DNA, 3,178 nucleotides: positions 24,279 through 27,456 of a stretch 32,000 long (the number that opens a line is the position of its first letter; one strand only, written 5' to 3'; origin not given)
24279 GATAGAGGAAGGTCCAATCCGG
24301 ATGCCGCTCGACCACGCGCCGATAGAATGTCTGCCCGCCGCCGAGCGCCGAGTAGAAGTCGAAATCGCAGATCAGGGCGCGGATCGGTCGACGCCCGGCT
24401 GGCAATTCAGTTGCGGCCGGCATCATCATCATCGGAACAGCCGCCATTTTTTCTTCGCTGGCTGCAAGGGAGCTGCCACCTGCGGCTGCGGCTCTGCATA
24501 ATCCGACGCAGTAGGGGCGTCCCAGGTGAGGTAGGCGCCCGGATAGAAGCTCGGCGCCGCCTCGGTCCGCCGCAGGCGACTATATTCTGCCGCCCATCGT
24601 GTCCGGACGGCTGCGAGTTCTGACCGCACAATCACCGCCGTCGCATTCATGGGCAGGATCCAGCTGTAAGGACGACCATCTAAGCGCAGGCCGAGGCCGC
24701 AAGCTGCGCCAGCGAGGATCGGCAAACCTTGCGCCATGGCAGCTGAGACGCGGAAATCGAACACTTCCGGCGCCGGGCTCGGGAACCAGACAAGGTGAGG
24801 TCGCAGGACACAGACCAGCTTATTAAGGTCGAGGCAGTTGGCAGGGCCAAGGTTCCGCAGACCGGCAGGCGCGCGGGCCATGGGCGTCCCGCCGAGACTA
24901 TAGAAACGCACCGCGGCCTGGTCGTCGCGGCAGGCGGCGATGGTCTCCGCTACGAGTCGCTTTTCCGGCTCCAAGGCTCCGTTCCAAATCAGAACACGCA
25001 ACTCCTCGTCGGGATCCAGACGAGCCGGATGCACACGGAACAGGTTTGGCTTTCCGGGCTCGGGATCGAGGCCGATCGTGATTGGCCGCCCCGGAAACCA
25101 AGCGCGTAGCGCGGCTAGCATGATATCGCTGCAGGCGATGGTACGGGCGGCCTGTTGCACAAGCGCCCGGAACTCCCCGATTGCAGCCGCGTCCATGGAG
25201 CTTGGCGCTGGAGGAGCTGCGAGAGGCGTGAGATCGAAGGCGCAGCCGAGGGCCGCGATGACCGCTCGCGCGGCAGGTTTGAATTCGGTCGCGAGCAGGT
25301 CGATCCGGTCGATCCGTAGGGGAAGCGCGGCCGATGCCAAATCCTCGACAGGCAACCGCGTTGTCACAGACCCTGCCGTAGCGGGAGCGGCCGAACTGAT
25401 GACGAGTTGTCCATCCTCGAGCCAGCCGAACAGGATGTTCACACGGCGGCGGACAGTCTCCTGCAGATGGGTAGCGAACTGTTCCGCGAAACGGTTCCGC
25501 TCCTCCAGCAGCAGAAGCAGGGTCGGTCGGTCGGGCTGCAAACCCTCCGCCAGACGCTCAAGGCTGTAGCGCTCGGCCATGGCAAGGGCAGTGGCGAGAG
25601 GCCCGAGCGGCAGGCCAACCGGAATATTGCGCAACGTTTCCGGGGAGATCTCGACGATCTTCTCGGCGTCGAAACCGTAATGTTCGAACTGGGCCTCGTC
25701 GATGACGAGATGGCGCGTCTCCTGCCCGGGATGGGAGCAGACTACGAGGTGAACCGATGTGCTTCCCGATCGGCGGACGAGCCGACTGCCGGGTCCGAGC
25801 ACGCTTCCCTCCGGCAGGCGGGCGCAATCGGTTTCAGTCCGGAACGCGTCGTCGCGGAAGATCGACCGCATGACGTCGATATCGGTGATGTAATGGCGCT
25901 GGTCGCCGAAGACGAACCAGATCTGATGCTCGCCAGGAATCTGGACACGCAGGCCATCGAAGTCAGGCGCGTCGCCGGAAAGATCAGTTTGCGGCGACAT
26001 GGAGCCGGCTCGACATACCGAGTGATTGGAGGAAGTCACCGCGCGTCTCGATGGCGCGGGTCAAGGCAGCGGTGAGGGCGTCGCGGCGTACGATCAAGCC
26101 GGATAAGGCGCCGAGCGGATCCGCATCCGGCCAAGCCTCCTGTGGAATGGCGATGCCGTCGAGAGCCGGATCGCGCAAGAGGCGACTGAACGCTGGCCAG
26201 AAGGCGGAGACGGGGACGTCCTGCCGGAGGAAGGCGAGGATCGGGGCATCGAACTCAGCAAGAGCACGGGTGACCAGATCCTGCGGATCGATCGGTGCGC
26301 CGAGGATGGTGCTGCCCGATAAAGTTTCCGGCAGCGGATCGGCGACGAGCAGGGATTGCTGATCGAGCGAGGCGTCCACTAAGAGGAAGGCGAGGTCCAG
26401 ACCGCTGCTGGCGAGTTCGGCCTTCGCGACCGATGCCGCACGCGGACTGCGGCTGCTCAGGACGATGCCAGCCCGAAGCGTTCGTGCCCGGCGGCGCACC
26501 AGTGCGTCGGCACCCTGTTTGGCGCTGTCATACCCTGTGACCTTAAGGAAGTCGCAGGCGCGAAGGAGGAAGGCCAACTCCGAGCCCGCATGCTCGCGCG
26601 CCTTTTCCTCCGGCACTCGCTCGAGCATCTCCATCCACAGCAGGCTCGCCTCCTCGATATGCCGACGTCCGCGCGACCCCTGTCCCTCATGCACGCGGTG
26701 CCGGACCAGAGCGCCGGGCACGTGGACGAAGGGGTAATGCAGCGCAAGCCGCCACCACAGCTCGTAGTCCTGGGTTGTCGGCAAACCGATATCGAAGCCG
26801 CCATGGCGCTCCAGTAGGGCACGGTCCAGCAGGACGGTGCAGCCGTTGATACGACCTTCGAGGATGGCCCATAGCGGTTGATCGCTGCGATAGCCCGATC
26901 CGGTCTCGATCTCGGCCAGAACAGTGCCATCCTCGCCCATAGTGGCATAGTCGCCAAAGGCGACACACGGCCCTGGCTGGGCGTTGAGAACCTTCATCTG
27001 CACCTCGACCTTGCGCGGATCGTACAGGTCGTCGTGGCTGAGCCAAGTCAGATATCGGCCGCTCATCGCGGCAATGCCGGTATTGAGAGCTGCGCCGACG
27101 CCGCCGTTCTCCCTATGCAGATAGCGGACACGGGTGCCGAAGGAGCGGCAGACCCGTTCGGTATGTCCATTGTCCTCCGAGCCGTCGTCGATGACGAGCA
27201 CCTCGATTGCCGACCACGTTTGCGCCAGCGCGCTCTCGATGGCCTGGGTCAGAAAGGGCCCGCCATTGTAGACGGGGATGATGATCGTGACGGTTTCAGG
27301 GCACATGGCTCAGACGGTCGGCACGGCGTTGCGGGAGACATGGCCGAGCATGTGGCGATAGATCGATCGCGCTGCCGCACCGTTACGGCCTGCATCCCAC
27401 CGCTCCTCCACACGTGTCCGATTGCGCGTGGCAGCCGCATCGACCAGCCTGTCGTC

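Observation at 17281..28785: Ten kb of coupled glycosyltransferase genes with no initiation, flipping, polymerisation or export gene in 32 kb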

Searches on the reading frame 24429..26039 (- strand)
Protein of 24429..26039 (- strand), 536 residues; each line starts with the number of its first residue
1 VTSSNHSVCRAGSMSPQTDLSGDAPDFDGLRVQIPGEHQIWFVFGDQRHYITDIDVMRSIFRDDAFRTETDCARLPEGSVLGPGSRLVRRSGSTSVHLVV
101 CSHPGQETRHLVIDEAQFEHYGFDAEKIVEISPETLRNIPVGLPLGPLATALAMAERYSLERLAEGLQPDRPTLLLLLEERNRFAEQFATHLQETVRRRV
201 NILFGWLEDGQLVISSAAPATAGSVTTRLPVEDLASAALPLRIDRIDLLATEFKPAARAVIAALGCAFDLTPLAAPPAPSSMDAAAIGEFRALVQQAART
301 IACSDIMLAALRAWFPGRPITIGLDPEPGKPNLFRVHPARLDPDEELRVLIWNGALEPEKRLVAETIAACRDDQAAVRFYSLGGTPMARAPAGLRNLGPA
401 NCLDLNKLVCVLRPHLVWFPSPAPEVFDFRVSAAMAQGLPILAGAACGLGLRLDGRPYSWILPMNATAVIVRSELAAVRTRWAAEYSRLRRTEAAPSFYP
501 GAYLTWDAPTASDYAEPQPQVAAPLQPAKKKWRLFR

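Call 5: search_protein_families(library=pfam, proteins=[window:24429-26039:-], max_evalue=0.01)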
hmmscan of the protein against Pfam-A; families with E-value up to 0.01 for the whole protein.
window:24429-26039:- (536 aa): 0 families

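Call 16: search_protein_families(library=ncbifam, proteins=[window:24429-26000:-], max_evalue=0.01)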
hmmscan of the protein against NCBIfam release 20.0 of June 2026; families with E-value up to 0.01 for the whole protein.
window:24429-26000:- (523 aa): 0 families

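Call 27: search_solved_structures(query=window:24429-26000:-, max_evalue=1)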
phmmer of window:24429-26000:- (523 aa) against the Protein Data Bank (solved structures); distinct sequences matched with E-value up to 1: 0.

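Call 36: find_homologous_proteins(query=window:24429-26000:-, max_evalue=0.001)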
Query window:24429-26000:- (523 aa): 15 proteins with E <= 0.001 among 8000 candidates.
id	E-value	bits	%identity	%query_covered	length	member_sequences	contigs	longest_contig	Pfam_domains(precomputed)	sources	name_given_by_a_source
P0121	0.0e+0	1030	87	100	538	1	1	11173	-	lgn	-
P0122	1.5e-298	1009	99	87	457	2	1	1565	-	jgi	jgi:hypothetical protein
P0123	2.8e-264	896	78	100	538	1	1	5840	-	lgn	-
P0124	1.5e-254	864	63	98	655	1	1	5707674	-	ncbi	-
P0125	2.5e-225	767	68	100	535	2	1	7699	-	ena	-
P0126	8.2e-216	736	65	100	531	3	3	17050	-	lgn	-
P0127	6.6e-210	716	64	100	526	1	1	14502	-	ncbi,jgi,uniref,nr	ncbi:hypothetical protein [Methylorubrum podarium]|jgi:hypothetical protein|uniref:hypothetical prot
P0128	4.6e-208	710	66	100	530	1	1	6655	-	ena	-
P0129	4.5e-207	707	64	98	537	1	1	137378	-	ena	-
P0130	1.1e-205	702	65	98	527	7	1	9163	-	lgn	-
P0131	3.3e-167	575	63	86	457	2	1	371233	-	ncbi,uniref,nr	ncbi:hypothetical protein [Methylobacterium sp. Leaf123]|uniref:hypothetical protein n=1 Tax=Methylo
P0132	6.1e-160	551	83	60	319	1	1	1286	-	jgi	jgi:hypothetical protein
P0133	7.8e-140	485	51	92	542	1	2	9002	-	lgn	-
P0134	5.1e-105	370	59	60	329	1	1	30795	-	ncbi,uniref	ncbi:hypothetical protein ABS772_09485 [Methylorubrum podarium]|uniref:Uncharacterized protein n=1 T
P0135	1.8e-84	302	40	93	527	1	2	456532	-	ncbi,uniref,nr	ncbi:hypothetical protein OPKNFCMD_1251 [Methylobacterium crusticola]|uniref:Glycosyltransferase n=1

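Call 37: find_encoding_contigs(protein=P0124, flank=10000, max_places=1)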
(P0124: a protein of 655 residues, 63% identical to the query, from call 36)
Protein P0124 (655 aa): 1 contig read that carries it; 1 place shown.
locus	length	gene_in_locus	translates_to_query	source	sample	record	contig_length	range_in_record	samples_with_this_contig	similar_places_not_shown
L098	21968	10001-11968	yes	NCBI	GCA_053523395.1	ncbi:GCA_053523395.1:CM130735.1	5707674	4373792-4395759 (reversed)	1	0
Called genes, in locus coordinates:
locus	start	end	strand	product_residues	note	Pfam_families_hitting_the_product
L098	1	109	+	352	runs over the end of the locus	PF05050:Methyltransf_21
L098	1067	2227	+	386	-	PF13477:Glyco_trans_4_2 (weak), PF13692:Glyco_trans_1_4, PF00534:Glycos_transf_1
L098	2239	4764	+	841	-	PF00535:Glycos_transf_2, PF10111:Glyco_tranf_2_2, PF13641:Glyco_tranf_2_3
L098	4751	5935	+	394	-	-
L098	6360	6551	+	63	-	-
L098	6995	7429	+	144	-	-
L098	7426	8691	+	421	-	PF13477:Glyco_trans_4_2 (faint), PF13692:Glyco_trans_1_4, PF00534:Glycos_transf_1 (weak)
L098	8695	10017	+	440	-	PF00535:Glycos_transf_2, PF10111:Glyco_tranf_2_2, PF13641:Glyco_tranf_2_3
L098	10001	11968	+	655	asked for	-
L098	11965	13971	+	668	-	PF20706:GT4-conflict, PF00534:Glycos_transf_1, PF13692:Glyco_trans_1_4, PF13524:Glyco_trans_1_2 (faint)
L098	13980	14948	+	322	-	PF00106:adh_short (weak), PF04321:RmlD_sub_bind, PF05368:NmrA (weak), PF01073:3Beta_HSD, PF01370:Epimerase, PF07993:NAD_binding_4, PF13460:NAD_binding_10, PF16363:GDP_Man_Dehyd, +1 more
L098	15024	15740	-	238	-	PF00483:NTP_transferase, PF12804:NTP_transf_3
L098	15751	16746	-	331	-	PF01073:3Beta_HSD, PF01370:Epimerase, PF02719:Polysacc_synt_2, PF04321:RmlD_sub_bind, PF05368:NmrA, PF07993:NAD_binding_4, PF16363:GDP_Man_Dehyd, PF13460:NAD_binding_10, +1 more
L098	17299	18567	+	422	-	PF00872:Transposase_mut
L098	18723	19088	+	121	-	PF01527:HTH_Tnp_1 (weak), PF13384:HTH_23 (weak)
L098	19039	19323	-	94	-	-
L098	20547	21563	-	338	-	PF20172:DUF6538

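Call 38: find_encoding_contigs(protein=P0131, flank=10000, max_places=1)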
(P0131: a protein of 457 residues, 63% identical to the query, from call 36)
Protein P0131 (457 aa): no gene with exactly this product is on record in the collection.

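Call 39: find_encoding_contigs(protein=P0135, flank=10000, max_places=1)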
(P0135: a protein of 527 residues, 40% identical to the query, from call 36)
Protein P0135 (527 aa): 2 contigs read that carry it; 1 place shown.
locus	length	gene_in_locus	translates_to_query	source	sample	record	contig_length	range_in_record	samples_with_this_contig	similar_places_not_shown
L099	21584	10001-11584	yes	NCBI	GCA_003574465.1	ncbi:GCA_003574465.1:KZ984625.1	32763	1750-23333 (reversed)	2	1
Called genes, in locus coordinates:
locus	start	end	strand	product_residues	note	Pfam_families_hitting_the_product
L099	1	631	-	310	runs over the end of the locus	PF01047:MarR, PF12802:MarR_2, PF00583:Acetyltransf_1, PF13673:Acetyltransf_10, PF13508:Acetyltransf_7, PF08445:FR47 (weak)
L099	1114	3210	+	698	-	PF00672:HAMP, PF00015:MCPsignal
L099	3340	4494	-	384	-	PF02350:Epimerase_2, PF13579:Glyco_trans_4_4 (faint)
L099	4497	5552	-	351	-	PF05368:NmrA, PF01073:3Beta_HSD, PF01370:Epimerase, PF02719:Polysacc_synt_2, PF04321:RmlD_sub_bind (weak), PF13460:NAD_binding_10, PF16363:GDP_Man_Dehyd, PF08485:Polysacc_syn_2C, +1 more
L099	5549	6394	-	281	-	PF01370:Epimerase, PF04321:RmlD_sub_bind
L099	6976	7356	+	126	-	-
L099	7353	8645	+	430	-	PF00534:Glycos_transf_1, PF13692:Glyco_trans_1_4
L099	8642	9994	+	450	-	PF00535:Glycos_transf_2, PF10111:Glyco_tranf_2_2 (weak), PF13641:Glyco_tranf_2_3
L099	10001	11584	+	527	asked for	-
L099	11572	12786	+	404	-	PF00535:Glycos_transf_2 (weak)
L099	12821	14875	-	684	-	PF00072:Response_reg, PF06490:FleQ (faint), PF08447:PAS_3, PF00512:HisKA, PF02518:HATPase_c, PF00072:Response_reg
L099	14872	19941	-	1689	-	-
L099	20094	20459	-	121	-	PF00072:Response_reg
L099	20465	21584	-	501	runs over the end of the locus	PF00154:RecA_N (faint), PF08423:Rad51 (faint), PF03796:DnaB_C (faint), PF06745:ATPase, PF13191:AAA_16 (faint), PF13481:AAA_25 (faint), PF23442:DUF7125 (weak), PF06745:ATPase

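Call 49: predict_structure(alignment_id=A2)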
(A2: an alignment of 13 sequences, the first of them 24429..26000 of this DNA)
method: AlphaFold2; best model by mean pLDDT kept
length: 523 residues; sequences in the alignment: 13
mean_pLDDT: 75.0   pTM: 0.54
mean pLDDT of the five models: 75.0, 73.9, 72.2, 63.4, 59.1
residues with pLDDT >= 90: 107; 70-90: 254; 50-70: 95; < 50: 67
segments of 3 or more residues with pLDDT < 50: 1-9, 313-320, 476-490, 494-523
pLDDT, mean of each block of 10 residues (from residue 1): 42 85 92 91 93 90 91 90 90 86 87 92 87 82 87 84 87 73 74 91 84 89 88 87 88 87 68 80 83 74 74 44 57 79 78 86 78 58 53 58 78 59 73 76 77 88 82 50 41 41 31 34 35
secondary structure, 60 per line:
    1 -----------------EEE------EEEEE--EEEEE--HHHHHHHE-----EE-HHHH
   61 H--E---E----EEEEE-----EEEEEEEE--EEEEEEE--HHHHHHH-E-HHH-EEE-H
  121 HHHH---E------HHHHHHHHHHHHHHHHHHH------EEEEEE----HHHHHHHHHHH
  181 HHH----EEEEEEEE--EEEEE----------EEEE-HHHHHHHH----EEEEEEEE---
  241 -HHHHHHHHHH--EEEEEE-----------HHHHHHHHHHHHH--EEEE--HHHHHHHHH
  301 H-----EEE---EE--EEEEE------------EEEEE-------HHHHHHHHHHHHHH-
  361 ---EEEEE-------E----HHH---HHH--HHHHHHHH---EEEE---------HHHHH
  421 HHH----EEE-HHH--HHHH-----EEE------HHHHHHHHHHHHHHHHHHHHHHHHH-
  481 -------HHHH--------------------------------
elements in order: E18-20 E27-31 E34-38 H41-47 H57-61 E73-77 E83-90 E93-99 H102-108 E116-118 H120-124 H135-153 E160-165 H170-183 E188-195 E198-202 E213-216 H218-225 E230-237 H242-251 E254-259 H271-283 E286-289 H292-301 E307-309 E317-321 E334-338 H346-359 E364-368 H392-399 E403-406 H416-423 E428-430 H437-440 E446-448 H455-479 H488-491

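Call 51: fold_search(model_id=the predicted structure, library=pdb)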
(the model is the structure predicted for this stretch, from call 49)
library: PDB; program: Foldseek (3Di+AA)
matches with E <= 10: 1242; with E <= 0.001: 69
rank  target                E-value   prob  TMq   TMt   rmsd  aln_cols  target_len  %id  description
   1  6kih_A                7.8e-06  1.00  0.24  0.30  15.7       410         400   16  Sucrose-phosphate synthase (tll1590) from Thermosynechococcus elongatus (released 2020-05-27)
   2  6tvp_B                1.1e-05  1.00  0.24  0.30  14.7       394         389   13  Structure of Mycobacterium smegmatis alpha-maltose-1-phosphate synthase GlgM (released 2020-04-22)
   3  3c48_B                1.2e-05  1.00  0.25  0.31  15.8       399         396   13  Structure of the retaining glycosyltransferase MshA: The first step in mycothiol biosynthesis. Organism: Corynebacteri (released 2008-03-25)
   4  6tvp_A                1.9e-05  1.00  0.22  0.29  14.5       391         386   13  Structure of Mycobacterium smegmatis alpha-maltose-1-phosphate synthase GlgM (released 2020-04-22)
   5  3mbo_A                2.5e-05  1.00  0.25  0.34  13.9       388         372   11  Crystal Structure of the Glycosyltransferase BaBshA bound with UDP and L-malate (released 2010-09-29)
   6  3c48_A                3.0e-05  1.00  0.25  0.32  14.9       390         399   15  Structure of the retaining glycosyltransferase MshA: The first step in mycothiol biosynthesis. Organism: Corynebacteri (released 2008-03-25)
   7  9htx_D                3.0e-05  1.00  0.24  0.34  12.9       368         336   11  Glycosyltransferase C from the Limosilactobacillus reuteri accessory secretion system. Apo form. (released 2025-04-23)
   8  3c4q_B                3.4e-05  1.00  0.23  0.29  15.1       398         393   14  Structure of the retaining glycosyltransferase MshA : The first step in mycothiol biosynthesis. Organism : Corynebacte (released 2008-04-01)
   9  3s2u                  3.5e-05  1.00  0.23  0.34  12.8       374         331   14  Crystal structure of the Pseudomonas aeruginosa MurG:UDP-GlcNAc substrate complex (released 2012-09-26)
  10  5d00_B                3.5e-05  1.00  0.21  0.29  14.5       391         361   12  Crystal structure of BshA from B. subtilis complexed with N-acetylglucosaminyl-malate and UMP (released 2016-09-07)
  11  5d01_B                3.7e-05  1.00  0.22  0.30  14.6       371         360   12  Crystal structure of BshA from B. subtilis complexed with N-acetylglucosaminyl-malate (released 2016-09-07)
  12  5d00_A                3.7e-05  1.00  0.20  0.27  14.6       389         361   13  Crystal structure of BshA from B. subtilis complexed with N-acetylglucosaminyl-malate and UMP (released 2016-09-07)
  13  7qsg_A                5.4e-05  1.00  0.23  0.30  14.3       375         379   12  Methylmannose polysaccharide mannosyltransferase from M. hassiacum (released 2023-01-25)
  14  3mbo_B                5.7e-05  1.00  0.23  0.31  15.2       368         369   13  Crystal Structure of the Glycosyltransferase BaBshA bound with UDP and L-malate (released 2010-09-29)
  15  8b62_A                6.0e-05  1.00  0.18  0.24  15.1       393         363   12  Crystal Structure of P. aeruginosa WaaG in complex with UDP-galactose (released 2023-10-04)
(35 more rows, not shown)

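Call 77: search_protein_families(library=padloc, proteins=[window:24429-26000:-], max_evalue=0.001)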
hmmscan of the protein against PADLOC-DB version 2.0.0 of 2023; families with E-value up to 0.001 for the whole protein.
window:24429-26000:- (523 aa): 0 families

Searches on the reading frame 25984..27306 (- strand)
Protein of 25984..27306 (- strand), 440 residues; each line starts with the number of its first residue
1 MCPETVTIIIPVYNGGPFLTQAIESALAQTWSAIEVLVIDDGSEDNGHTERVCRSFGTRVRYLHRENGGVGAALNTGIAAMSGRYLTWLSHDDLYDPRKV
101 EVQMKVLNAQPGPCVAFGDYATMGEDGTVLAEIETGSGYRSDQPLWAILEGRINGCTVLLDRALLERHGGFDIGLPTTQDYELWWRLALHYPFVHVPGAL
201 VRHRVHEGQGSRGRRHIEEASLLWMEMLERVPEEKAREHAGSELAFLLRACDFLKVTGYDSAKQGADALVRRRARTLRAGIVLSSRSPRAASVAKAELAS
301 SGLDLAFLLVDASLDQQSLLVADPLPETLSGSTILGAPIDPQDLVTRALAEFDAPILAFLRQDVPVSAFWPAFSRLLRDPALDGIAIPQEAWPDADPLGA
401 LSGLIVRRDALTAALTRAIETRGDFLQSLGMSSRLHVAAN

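Call 5: search_protein_families(library=pfam, proteins=[window:25984-27306:-], max_evalue=0.01)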
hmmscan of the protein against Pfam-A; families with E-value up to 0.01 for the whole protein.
window:25984-27306:- (440 aa): 3 families
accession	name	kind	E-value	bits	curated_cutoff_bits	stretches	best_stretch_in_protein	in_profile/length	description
PF00535.33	Glycos_transf_2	-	3.2e-27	95.9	23.3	1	7-131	1-128/168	Glycosyl transferase family 2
PF13641.12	Glyco_tranf_2_3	-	2.3e-11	44.6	27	1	3-203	1-211/230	Glycosyltransferase like family 2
PF10111.15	Glyco_tranf_2_2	-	3.1e-10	40.4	27.3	1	7-207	1-219/276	Glycosyltransferase like family 2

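Call 16: search_protein_families(library=ncbifam, proteins=[window:25984-27306:-], max_evalue=0.01)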
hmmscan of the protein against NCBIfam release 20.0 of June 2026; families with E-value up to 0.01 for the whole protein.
window:25984-27306:- (440 aa): 22 families
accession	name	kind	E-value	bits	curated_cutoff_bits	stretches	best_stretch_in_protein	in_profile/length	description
NF007482.0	PRK10073.1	equivalog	3.9e-20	72.1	423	1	5-105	7-108/334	glycosyltransferase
NF047683.1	TeichurnBiosyTuaG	equivalog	3.6e-19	69.4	400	1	4-187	6-186/252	teichuronic acid biosynthesis protein TuaG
TIGR03965.1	mycofact_glyco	equivalog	3.9e-14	52.4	280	1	4-204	74-281/467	mycofactocin biosynthesis glycosyltransferase MftF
TIGR03937.1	PgaC_IcaA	equivalog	3.7e-13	49.2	422.3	1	4-136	45-178/407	poly-beta-1,6-N-acetyl-D-glucosamine synthase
NF041875.1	EPS_EpsD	equivalog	4.2e-13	49.4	370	1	6-204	1-207/325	exopolysaccharide biosynthesis glycosyltransferase EpsD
TIGR04283.1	glyco_like_mftF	equivalog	2.8e-12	46.7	182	1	7-201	2-183/221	TIGR04283 family arsenosugar biosynthesis glycosyltransferase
NF053739.1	GlytfEpsEBac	equivalog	5.1e-11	42.1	450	1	6-114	3-114/265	glycosyltransferase EpsE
NF007453.0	PRK10018.1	equivalog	8.6e-09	35.4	382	1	6-191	8-193/280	colanic acid biosynthesis glycosyltransferase WcaA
TIGR04017.1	WcaA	equivalog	1.4e-08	34.7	495.75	1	6-191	7-192/279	colanic acid biosynthesis glycosyltransferase WcaA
NF050050.1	ProtGlycPglI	equivalog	7.3e-08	32.1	500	1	6-145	4-142/306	GalNAc(5)-diNAcBac-PP-undecaprenol beta-1,3-glucosyltransferase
TIGR03111.1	glyc2_xrt_Gpos1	hypoth_equivalog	3e-07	29.6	363.95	1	5-97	50-146/439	TIGR03111 family XrtG-associated glycosyltransferase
NF041394.1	GtaseAglG_Halo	equivalog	5.1e-07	29.3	440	1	19-109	18-109/304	glucosyl-dolichyl phosphate glucuronosyltransferase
TIGR04440.1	glyco_TIGR04440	domain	2.4e-06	27.5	70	1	6-126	2-125/215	TIGR00180 family glycosyltransferase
TIGR04182.1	glyco_TIGR04182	equivalog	3.3e-06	26.7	325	1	6-106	2-96/293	S-layer glycoprotein N-glycosyltransferase AglJ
NF038302.1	EPS_HpsE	equivalog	1.5e-05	24.1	300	1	6-107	3-111/307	hormogonium polysaccharide biosynthesis glycosyltransferase HpsE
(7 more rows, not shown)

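Call 77: search_protein_families(library=padloc, proteins=[window:25984-27306:-], max_evalue=0.001)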
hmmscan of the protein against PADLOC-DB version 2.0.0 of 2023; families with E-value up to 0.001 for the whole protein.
window:25984-27306:- (440 aa): 0 families
